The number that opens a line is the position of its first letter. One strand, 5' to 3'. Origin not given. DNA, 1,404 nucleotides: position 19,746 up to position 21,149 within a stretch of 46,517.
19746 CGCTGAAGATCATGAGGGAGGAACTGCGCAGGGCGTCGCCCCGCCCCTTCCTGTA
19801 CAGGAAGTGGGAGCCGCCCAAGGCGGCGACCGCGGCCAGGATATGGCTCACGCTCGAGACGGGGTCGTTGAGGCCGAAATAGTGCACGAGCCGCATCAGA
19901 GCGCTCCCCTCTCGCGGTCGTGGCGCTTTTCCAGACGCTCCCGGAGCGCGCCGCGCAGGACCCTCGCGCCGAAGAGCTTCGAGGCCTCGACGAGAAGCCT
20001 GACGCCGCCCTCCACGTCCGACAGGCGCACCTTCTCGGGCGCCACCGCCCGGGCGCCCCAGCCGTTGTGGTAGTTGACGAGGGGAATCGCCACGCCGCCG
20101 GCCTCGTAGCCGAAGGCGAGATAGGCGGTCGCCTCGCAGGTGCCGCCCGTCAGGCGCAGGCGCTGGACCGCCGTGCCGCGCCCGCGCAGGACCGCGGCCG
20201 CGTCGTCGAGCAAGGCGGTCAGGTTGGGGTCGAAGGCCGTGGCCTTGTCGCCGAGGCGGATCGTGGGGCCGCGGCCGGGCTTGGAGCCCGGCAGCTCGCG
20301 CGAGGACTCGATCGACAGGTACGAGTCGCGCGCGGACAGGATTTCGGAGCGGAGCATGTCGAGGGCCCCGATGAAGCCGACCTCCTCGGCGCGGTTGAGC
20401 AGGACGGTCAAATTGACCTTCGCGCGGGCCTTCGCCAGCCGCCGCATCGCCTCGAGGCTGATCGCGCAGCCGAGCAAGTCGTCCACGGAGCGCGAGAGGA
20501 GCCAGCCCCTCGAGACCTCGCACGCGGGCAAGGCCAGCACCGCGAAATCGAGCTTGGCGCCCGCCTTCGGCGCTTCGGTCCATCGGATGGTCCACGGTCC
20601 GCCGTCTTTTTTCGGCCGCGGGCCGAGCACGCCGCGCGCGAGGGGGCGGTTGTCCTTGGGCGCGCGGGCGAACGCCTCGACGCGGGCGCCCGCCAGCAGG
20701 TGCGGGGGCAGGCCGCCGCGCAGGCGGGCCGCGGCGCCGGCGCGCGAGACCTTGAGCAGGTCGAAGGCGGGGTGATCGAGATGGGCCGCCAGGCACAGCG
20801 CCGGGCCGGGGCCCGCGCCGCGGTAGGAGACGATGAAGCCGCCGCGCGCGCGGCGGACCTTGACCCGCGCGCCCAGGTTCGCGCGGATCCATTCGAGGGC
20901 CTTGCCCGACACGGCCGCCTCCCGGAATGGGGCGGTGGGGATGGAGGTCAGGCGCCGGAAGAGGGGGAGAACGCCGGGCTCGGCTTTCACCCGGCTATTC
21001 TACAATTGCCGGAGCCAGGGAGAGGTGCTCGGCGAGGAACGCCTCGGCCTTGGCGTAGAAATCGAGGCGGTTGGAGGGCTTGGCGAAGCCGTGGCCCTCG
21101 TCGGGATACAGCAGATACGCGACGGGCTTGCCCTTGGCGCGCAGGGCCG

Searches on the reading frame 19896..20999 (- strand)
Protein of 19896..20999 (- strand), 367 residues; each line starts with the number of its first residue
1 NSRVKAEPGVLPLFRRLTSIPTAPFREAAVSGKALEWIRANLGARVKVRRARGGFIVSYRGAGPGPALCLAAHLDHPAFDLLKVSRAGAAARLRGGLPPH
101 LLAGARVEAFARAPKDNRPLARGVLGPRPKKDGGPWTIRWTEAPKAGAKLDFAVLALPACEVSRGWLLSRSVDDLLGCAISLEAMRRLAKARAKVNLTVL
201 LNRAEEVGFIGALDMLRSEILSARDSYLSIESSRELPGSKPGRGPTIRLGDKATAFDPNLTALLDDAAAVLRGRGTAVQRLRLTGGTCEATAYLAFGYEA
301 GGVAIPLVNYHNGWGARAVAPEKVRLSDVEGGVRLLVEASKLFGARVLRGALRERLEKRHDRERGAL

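Call 73: search_protein_families(library=pfam, proteins=[window:19896-20999:-], max_evalue=0.0001)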
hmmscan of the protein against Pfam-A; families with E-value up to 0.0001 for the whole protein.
window:19896-20999:- (367 aa): 3 families
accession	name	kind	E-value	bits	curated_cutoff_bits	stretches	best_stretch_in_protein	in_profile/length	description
PF05343.19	Peptidase_M42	-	1.6e-16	60.7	23.2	1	150-311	111-275/292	M42 glutamyl aminopeptidase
PF01546.33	Peptidase_M20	-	2.1e-05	25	24.6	1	165-338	26-202/206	Peptidase family M20/M25/M40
PF04389.22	Peptidase_M28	-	3.3e-05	24.1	21.3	0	173-216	32-77/193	Peptidase family M28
